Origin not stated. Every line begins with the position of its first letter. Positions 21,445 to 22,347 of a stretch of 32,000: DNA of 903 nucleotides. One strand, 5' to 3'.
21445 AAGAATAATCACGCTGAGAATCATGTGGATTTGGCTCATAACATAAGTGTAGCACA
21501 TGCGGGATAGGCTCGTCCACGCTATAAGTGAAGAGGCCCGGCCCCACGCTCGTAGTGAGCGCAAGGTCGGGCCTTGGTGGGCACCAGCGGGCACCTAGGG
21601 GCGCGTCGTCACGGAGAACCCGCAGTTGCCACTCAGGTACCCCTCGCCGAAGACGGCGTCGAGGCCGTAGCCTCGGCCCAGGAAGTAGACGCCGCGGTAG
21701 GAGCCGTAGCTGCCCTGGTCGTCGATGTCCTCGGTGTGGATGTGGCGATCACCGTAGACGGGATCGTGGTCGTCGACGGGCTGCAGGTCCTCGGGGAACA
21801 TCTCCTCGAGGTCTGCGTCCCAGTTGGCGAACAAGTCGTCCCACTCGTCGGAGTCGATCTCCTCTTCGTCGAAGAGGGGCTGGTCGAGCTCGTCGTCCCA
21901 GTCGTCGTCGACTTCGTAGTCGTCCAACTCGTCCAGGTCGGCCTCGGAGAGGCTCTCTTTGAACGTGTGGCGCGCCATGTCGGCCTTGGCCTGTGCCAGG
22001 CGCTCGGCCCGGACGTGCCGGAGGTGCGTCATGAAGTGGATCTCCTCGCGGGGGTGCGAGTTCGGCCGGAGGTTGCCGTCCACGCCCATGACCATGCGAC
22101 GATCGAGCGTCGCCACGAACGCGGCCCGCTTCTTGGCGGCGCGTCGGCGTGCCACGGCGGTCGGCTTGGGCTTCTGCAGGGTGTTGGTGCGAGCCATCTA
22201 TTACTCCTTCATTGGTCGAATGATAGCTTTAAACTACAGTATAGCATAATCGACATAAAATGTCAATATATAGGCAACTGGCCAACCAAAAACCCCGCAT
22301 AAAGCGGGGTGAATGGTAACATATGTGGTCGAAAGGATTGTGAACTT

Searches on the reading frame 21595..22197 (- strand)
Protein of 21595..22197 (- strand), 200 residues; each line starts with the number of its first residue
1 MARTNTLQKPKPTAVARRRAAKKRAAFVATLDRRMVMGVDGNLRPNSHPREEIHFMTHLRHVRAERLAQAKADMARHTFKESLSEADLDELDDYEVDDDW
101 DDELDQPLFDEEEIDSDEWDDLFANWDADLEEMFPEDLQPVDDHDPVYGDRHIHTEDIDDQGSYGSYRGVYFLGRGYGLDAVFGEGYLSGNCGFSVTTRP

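Call 8: search_protein_families(library=pfam, proteins=[window:21595-22197:-], max_evalue=0.01)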
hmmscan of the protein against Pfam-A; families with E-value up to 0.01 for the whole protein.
window:21595-22197:- (200 aa): 0 families

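Call 9: search_protein_families(library=phrogs, proteins=[window:21595-22197:-], max_evalue=1)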
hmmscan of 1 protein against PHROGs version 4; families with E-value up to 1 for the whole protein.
window:21595-22197:- (200 aa): 1 family
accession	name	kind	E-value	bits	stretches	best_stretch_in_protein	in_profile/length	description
phrog_10064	-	unknown function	0.0053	17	1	5-168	96-262/313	-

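Call 10: search_protein_families(library=ncbifam, proteins=[window:21595-22197:-], max_evalue=1)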
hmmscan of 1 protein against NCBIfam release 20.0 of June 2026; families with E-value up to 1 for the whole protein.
window:21595-22197:- (200 aa): 1 family
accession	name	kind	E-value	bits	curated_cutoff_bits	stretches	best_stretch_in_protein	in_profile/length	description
NF052588.1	RnaseEMycob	equivalog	0.79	7.4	1400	1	68-147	827-903/945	ribonuclease E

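Call 11: find_homologous_proteins(query=window:21595-22197:-, max_evalue=0.01)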
Query window:21595-22197:- (200 aa): 28 proteins with E <= 0.01 among 300 candidates.
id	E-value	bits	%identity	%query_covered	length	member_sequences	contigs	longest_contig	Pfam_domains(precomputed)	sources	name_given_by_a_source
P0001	3.9e-129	446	98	100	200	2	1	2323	-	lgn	-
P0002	4.9e-108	378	84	100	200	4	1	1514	-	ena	-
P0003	1.2e-96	340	79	100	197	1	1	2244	-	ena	-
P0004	4.5e-91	322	78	100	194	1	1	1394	-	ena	-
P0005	7.2e-89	315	78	100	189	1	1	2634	-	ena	-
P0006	3.4e-85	303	72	100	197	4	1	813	-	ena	-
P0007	8.2e-85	302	74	100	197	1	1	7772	-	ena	-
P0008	1.9e-76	274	72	97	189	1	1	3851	-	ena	-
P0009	3.2e-76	274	71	100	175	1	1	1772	-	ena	-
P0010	1.2e-74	269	70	97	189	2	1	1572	-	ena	-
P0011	2.7e-69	251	80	73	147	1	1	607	-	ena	-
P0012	2.9e-60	222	58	100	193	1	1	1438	-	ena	-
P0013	3.5e-58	215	59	100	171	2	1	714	-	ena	-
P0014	9.2e-56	207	71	73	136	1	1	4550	-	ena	-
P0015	3.7e-52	195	86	50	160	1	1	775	-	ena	-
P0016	4.4e-45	172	51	100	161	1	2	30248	-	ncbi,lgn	-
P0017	4.4e-42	162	76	50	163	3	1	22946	-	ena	-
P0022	3.6e-13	68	30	86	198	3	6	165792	-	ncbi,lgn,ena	-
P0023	4.8e-12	64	45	48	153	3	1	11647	-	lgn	-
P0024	1.1e-11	63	51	39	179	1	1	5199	-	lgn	-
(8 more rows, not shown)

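Call 13: find_encoding_contigs(protein=P0016, flank=8000, max_places=3)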
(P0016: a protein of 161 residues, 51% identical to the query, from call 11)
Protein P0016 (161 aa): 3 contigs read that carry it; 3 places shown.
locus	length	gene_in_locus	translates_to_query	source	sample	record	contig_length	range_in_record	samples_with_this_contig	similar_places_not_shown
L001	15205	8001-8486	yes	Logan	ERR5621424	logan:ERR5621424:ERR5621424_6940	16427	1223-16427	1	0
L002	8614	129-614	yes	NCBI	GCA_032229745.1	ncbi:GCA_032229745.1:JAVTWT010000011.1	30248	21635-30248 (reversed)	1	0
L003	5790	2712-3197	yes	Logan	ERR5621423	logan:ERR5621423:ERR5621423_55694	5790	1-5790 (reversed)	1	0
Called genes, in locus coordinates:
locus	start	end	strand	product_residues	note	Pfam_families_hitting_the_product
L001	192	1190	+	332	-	PF00687:Ribosomal_L1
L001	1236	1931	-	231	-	PF24038:DUF7347 (weak)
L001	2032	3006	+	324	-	PF00303:Thymidylat_synt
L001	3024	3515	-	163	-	PF00186:DHFR_1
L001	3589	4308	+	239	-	PF22769:DCD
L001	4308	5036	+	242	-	PF02223:Thymidylate_kin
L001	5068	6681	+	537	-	-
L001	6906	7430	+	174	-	PF00466:Ribosomal_L10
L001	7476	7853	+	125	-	PF16320:Ribosomal_L12_N, PF00542:Ribosomal_L12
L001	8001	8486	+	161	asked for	-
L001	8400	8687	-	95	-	-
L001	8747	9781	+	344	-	PF00291:PALP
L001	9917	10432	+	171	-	-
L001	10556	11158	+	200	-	PF00265:TK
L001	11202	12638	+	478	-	PF05496:RuvB_N, PF13177:DNA_pol3_delta2, PF00004:AAA, PF07728:AAA_5 (weak), PF13173:AAA_14 (weak), PF13401:AAA_22 (weak), PF22608:DNAX_ATPase_lid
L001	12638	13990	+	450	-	PF00772:DnaB, PF03796:DnaB_C, PF13481:AAA_25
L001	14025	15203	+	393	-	?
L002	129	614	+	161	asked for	-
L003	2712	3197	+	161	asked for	-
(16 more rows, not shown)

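Call 14: find_encoding_contigs(protein=P0017, flank=8000, max_places=3)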
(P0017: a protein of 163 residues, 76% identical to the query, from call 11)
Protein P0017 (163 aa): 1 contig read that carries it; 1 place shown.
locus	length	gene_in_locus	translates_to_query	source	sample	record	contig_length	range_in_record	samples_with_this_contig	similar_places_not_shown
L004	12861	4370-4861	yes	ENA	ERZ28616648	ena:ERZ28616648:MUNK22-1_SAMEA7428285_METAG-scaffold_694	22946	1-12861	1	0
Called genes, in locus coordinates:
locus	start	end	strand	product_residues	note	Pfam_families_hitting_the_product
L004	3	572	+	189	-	?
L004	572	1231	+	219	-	PF02223:Thymidylate_kin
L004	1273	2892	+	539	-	-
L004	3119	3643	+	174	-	PF00466:Ribosomal_L10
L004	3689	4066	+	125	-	PF16320:Ribosomal_L12_N, PF00542:Ribosomal_L12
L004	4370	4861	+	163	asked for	-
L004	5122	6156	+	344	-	PF00291:PALP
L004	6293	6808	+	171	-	-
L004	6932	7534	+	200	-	PF00265:TK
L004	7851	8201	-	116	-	-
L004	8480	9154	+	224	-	-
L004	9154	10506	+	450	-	PF00772:DnaB, PF03796:DnaB_C, PF13481:AAA_25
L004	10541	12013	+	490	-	PF13231:PMT_2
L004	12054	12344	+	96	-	PF02575:YbaB_DNA_bd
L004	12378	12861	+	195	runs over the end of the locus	PF21176:RecR_HhH, PF01751:Toprim, PF13662:Toprim_4, PF21175:RecR_C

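Call 15: find_encoding_contigs(protein=P0022, flank=8000, max_places=4)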
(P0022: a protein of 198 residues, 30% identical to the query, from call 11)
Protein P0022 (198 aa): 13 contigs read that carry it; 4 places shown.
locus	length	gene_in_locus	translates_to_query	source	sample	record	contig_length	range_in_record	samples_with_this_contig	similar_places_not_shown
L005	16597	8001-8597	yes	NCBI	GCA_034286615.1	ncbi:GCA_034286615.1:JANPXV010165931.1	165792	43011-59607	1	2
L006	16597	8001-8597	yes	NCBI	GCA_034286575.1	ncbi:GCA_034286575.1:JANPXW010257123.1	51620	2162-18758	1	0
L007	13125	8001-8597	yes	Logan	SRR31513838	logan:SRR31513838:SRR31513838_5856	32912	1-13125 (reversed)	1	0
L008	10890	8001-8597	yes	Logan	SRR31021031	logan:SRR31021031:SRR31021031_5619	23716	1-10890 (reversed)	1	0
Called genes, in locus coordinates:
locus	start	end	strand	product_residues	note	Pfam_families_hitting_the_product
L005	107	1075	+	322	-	PF00303:Thymidylat_synt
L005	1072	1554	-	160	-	PF00186:DHFR_1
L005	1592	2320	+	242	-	PF22769:DCD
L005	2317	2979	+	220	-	PF02223:Thymidylate_kin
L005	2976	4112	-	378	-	-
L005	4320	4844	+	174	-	PF00466:Ribosomal_L10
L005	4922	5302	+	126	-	PF16320:Ribosomal_L12_N, PF00542:Ribosomal_L12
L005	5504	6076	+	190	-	-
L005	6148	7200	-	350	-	PF10343:Q_salvage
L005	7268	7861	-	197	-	-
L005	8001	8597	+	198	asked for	-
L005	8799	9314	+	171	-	-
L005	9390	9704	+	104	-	-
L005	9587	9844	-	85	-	-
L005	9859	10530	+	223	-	PF00265:TK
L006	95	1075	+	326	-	PF00303:Thymidylat_synt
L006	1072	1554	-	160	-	PF00186:DHFR_1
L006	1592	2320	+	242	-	PF22769:DCD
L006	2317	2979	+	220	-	PF02223:Thymidylate_kin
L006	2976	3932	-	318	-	-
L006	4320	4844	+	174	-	PF00466:Ribosomal_L10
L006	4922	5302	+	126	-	PF16320:Ribosomal_L12_N, PF00542:Ribosomal_L12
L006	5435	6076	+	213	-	-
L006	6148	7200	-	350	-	PF10343:Q_salvage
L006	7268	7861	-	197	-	-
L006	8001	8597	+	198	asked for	-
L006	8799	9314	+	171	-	-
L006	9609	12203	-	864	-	PF26449:DUF8128, PF01935:DUF87 (weak), PF10412:TrwB_AAD_bind (faint), PF12696:TraG-D_C (weak)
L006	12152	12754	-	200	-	PF05257:CHAP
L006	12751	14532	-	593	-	PF01935:DUF87, PF19044:P-loop_TraG, PF12846:AAA_10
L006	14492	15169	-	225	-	PF26593:TraC-like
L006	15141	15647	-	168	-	PF12666:PrgI (weak)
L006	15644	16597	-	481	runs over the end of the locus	PF18895:T4SS_pilin, PF19590:TrbL_3, PF04610:TrbL (weak)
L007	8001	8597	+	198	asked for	-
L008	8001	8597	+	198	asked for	-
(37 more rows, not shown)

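Call 18: search_protein_representatives(protein=window:21595-22197:-)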
Query: 200 residues. Proteins with E-value up to 0.001 (for the whole library): 9; up to 1e-10: 5; up to 1e-30: 2. The best 9 are listed.
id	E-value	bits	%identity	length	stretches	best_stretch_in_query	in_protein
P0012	9.1e-61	221.6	63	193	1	1-200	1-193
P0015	1.2e-52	195.0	85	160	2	101-200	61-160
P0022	1.2e-13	67.7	37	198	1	9-200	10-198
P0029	2.0e-11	60.4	42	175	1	87-200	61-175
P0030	5.2e-11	59.1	47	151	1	113-200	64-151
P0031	3.0e-08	50.1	46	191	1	132-200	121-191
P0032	7.4e-05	39.0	33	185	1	48-200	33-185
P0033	8.1e-04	35.6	34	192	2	60-200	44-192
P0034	9.9e-04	35.3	60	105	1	155-196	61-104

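Call 21: find_related_loci(query=A1, collection=genome_contigs, flank=6000)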
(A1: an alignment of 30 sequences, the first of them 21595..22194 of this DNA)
Query A1 (199 aa) in genome_contigs; peptide patterns used: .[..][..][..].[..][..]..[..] (x = any residue, [..] = any of these).
17 stretches matched a pattern; 2 encode a relative of the query (tblastn E <= 1e-3); 2 distinct loci.
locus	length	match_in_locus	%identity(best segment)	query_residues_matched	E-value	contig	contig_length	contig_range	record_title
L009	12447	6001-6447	35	59-199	1e-13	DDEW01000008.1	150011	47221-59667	MAG TPA_asm: Candidatus Saccharibacteria bacterium UBA1944 UBA1944_contig_13090, whole genome shotgun sequence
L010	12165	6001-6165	47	138-199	1e-11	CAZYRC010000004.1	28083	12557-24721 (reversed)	MAG TPA_asm: uncultured Candidatus Saccharibacteria bacterium isolate SRP170004_co1_166 genome assembly, contig: NODE_24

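Call 22: search_dna_similar(query=window:21595-22197:-, collection=phages, mode=protein, max_evalue=0.1)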
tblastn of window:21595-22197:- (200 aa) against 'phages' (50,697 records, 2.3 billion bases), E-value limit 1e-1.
No match.

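Call 28: find_related_loci(query=A2, collection=metagenome_contigs, flank=4000)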
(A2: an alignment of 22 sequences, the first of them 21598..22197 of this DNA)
Query A2 (200 aa) in metagenome_contigs; peptide patterns used: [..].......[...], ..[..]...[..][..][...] (x = any residue, [..] = any of these).
65 stretches matched a pattern; 1 encode a relative of the query (tblastn E <= 1e-3); 1 distinct loci.
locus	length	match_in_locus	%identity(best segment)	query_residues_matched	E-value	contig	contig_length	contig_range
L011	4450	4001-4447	35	60-200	2e-14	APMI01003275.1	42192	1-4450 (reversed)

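Call 30: find_encoding_contigs(protein=P0007, flank=4000, max_places=2)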
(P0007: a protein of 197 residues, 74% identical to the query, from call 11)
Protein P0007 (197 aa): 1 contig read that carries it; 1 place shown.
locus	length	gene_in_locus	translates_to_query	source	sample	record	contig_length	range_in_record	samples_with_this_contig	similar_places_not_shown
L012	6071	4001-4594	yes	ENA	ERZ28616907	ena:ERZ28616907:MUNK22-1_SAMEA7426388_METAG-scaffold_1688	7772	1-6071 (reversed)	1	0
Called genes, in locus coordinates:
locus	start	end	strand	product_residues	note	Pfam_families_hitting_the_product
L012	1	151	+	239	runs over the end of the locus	PF22769:DCD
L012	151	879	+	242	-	PF02223:Thymidylate_kin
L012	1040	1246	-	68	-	-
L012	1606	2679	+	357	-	-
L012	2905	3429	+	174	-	PF00466:Ribosomal_L10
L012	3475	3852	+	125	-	PF16320:Ribosomal_L12_N, PF00542:Ribosomal_L12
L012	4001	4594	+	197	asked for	-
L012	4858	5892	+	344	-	PF00291:PALP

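Call 31: find_encoding_contigs(protein=P0023, flank=4000, max_places=2)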
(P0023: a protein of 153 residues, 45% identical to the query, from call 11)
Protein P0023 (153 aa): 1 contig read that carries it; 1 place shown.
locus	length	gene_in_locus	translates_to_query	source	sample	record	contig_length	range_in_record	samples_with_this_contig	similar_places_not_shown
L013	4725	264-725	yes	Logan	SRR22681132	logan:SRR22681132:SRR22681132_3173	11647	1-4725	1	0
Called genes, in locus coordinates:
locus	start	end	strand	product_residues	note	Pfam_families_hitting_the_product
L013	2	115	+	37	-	?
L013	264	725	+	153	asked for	-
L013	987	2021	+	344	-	PF00291:PALP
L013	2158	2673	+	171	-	-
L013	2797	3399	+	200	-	PF00265:TK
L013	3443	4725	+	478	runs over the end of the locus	PF05496:RuvB_N, PF13177:DNA_pol3_delta2, PF00004:AAA, PF07728:AAA_5 (weak), PF13173:AAA_14 (weak), PF13401:AAA_22 (weak), PF22608:DNAX_ATPase_lid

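Call 32: find_encoding_contigs(protein=P0024, flank=4000, max_places=2)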
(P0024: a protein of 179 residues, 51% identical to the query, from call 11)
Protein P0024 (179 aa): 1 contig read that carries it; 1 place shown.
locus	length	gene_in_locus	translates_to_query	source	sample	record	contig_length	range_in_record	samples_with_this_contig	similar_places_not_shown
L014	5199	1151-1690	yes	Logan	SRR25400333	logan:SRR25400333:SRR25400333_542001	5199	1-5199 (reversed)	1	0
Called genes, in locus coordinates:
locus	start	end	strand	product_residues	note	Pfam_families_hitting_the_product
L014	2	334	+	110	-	?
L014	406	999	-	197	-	PF07963:N_methyl (weak)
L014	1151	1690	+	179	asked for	-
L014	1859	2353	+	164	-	PF19818:DUF6301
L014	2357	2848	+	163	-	PF22552:TY-Chap3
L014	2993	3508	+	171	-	-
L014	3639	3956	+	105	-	-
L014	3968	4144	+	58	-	-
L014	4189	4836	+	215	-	PF00265:TK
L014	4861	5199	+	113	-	?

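Call 33: find_encoding_contigs(protein=P0001, flank=4000, max_places=2)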
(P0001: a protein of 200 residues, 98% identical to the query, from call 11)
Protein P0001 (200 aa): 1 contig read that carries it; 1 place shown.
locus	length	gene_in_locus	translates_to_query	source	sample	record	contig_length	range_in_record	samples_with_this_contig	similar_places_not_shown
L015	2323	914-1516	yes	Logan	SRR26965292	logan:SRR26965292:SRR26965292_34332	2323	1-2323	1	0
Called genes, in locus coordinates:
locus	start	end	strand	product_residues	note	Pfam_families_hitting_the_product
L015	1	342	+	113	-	?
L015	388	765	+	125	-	PF16320:Ribosomal_L12_N, PF00542:Ribosomal_L12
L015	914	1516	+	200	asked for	-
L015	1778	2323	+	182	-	?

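Call 38: predict_structure(alignment_id=A2)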
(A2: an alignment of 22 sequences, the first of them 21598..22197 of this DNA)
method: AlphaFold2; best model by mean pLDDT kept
length: 200 residues; sequences in the alignment: 22
mean_pLDDT: 51.1   pTM: 0.22
mean pLDDT of the five models: 51.1, 49.7, 49.5, 49.4, 44.6
residues with pLDDT >= 90: 0; 70-90: 4; 50-70: 96; < 50: 100
segments of 3 or more residues with pLDDT < 50: 1-8, 85-115, 138-170, 177-200
pLDDT, mean of each block of 10 residues (from residue 1): 48 68 63 60 57 61 64 59 47 41 44 48 58 50 39 42 45 50 40 39
secondary structure, 60 per line:
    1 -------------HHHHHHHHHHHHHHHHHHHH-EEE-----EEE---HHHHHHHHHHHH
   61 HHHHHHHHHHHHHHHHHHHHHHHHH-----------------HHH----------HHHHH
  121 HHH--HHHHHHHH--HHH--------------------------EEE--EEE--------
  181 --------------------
elements in order: H14-33 E35-37 E43-45 H49-85 H116-123 H126-133 E165-167 E170-172

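Call 39: search_protein_families(library=pfam, proteins=[P0022, P0033, P0024, P0032], max_evalue=10)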
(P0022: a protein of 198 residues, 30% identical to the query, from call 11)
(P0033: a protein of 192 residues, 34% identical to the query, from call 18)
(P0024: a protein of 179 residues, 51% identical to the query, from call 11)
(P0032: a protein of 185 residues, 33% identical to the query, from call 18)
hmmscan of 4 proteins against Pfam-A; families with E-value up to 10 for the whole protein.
P0022 (198 aa): 0 families

P0033 (192 aa): 0 families

P0024 (179 aa): 0 families

P0032 (185 aa): 1 family
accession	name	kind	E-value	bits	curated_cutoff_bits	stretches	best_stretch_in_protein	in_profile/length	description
PF07494.17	Reg_prop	-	0.15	12.8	20.4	1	125-136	12-23/24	Two component regulator propeller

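Call 40: search_solved_structures(query=A2, max_evalue=10)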
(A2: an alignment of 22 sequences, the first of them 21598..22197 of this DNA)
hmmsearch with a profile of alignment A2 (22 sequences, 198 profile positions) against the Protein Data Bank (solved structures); distinct sequences matched with E-value up to 10: 1.
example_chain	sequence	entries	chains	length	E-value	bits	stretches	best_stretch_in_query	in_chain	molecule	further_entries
7qwp_M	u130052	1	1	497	2.2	12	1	75-152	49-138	RNA polymerase sigma-54 factor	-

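Call 41: search_protein_families(library=padloc, proteins=[window:21598-22197:-, P0022, P0033, P0024], max_evalue=1)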
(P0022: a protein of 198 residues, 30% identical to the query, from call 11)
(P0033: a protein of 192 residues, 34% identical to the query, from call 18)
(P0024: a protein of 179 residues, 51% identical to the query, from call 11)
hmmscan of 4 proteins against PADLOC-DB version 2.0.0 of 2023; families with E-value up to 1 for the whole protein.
window:21598-22197:- (200 aa): 0 families

P0022 (198 aa): 0 families

P0033 (192 aa): 0 families

P0024 (179 aa): 0 families

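Call 63: find_homologous_proteins(query=A1, max_evalue=0.01)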
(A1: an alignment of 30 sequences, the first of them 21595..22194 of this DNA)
Query A1 (30 sequences) (199 aa, profile of the alignment): 39 proteins with E <= 0.01 among 8000 candidates.
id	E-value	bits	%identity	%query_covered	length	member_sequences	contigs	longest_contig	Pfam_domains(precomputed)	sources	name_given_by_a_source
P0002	3.9e-75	271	84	100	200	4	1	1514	-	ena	-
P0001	1.6e-74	269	97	100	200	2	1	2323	-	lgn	-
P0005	8.6e-73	263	78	100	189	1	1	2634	-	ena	-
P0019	2.8e-70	255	48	100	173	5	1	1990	-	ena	-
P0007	1.2e-69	253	74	100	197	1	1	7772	-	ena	-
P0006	5.1e-69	251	71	100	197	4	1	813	-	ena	-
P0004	2.6e-68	248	78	100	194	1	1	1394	-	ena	-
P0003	9.6e-67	243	78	100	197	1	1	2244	-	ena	-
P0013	5.0e-66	241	59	100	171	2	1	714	-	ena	-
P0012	2.7e-65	239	57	100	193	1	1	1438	-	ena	-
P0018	2.4e-64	235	50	100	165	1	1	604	-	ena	-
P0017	3.8e-63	232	76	50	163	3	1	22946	-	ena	-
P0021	9.5e-62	227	72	50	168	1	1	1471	-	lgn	-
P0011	9.1e-61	224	80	73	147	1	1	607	-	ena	-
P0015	6.4e-57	211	86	50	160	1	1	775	-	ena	-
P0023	5.5e-49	185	45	48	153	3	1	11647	-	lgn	-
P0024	1.6e-43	168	51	39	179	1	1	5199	-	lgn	-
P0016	3.1e-41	160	50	100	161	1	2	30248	-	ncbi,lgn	-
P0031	1.6e-38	151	46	34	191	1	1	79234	-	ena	-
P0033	1.4e-37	148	34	71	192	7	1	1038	-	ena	-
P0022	4.1e-37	147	30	86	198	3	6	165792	-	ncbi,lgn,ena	-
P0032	9.5e-37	146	40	22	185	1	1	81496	-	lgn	-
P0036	7.7e-35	139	41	50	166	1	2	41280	-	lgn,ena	-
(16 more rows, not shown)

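Call 64: find_encoding_contigs(protein=P0032, flank=6000, max_places=1)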
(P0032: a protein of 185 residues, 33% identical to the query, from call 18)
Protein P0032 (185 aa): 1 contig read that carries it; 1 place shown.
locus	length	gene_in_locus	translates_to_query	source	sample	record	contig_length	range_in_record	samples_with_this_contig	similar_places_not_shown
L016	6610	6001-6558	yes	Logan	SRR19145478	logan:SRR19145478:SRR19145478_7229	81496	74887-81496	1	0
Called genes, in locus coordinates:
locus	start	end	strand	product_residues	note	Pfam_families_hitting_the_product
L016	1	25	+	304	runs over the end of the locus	PF00303:Thymidylat_synt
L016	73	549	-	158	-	PF00186:DHFR_1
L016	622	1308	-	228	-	-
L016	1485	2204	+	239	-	PF22769:DCD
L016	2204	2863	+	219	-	PF02223:Thymidylate_kin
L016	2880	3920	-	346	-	-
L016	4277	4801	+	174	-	PF00466:Ribosomal_L10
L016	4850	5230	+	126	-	PF16320:Ribosomal_L12_N, PF00542:Ribosomal_L12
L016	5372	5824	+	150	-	-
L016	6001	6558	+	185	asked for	-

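Call 65: find_encoding_contigs(protein=P0031, flank=6000, max_places=1)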
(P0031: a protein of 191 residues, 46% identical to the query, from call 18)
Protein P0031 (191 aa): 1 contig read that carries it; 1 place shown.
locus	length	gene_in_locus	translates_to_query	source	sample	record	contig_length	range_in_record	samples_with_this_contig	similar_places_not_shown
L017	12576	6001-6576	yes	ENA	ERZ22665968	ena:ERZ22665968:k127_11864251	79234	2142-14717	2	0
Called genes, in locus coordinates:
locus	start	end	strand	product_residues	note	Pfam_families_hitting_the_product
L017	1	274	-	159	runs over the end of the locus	PF00186:DHFR_1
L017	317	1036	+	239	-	PF22769:DCD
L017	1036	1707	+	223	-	PF02223:Thymidylate_kin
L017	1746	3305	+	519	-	-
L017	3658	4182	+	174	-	PF00466:Ribosomal_L10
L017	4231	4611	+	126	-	PF16320:Ribosomal_L12_N, PF00542:Ribosomal_L12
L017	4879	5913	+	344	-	PF00291:PALP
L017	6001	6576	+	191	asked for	-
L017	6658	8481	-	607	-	PF01039:Carboxyl_trans, PF03255:ACCA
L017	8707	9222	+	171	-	-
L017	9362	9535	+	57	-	-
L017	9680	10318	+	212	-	PF00265:TK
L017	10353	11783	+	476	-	PF05496:RuvB_N (weak), PF13177:DNA_pol3_delta2, PF13191:AAA_16 (faint), PF00004:AAA, PF07728:AAA_5, PF13173:AAA_14 (weak), PF13401:AAA_22 (weak), PF22608:DNAX_ATPase_lid, +1 more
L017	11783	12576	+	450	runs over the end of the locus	PF00772:DnaB, PF13481:AAA_25, PF03796:DnaB_C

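Call 66: find_encoding_contigs(protein=P0036, flank=6000, max_places=1)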
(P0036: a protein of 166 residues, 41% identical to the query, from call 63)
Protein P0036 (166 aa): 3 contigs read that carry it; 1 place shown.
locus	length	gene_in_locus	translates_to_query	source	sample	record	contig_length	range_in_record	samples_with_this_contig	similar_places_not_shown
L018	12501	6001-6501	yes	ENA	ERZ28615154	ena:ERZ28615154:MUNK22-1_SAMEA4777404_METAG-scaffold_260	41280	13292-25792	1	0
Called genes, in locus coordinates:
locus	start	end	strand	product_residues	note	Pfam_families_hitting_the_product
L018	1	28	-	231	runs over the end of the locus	PF24038:DUF7347 (weak)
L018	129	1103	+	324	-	PF00303:Thymidylat_synt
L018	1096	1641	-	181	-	PF00186:DHFR_1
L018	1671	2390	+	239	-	PF22769:DCD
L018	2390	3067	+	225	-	PF02223:Thymidylate_kin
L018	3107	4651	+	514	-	-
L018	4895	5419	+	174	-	PF00466:Ribosomal_L10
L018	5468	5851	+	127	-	PF16320:Ribosomal_L12_N, PF00542:Ribosomal_L12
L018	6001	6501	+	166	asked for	-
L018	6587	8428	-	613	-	PF01039:Carboxyl_trans, PF03255:ACCA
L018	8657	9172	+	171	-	-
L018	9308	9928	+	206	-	PF00265:TK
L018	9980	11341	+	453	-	PF05496:RuvB_N (weak), PF13177:DNA_pol3_delta2, PF00004:AAA, PF07728:AAA_5 (weak), PF13173:AAA_14 (weak), PF13401:AAA_22 (faint), PF22608:DNAX_ATPase_lid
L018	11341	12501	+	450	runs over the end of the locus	PF00772:DnaB, PF03796:DnaB_C, PF13481:AAA_25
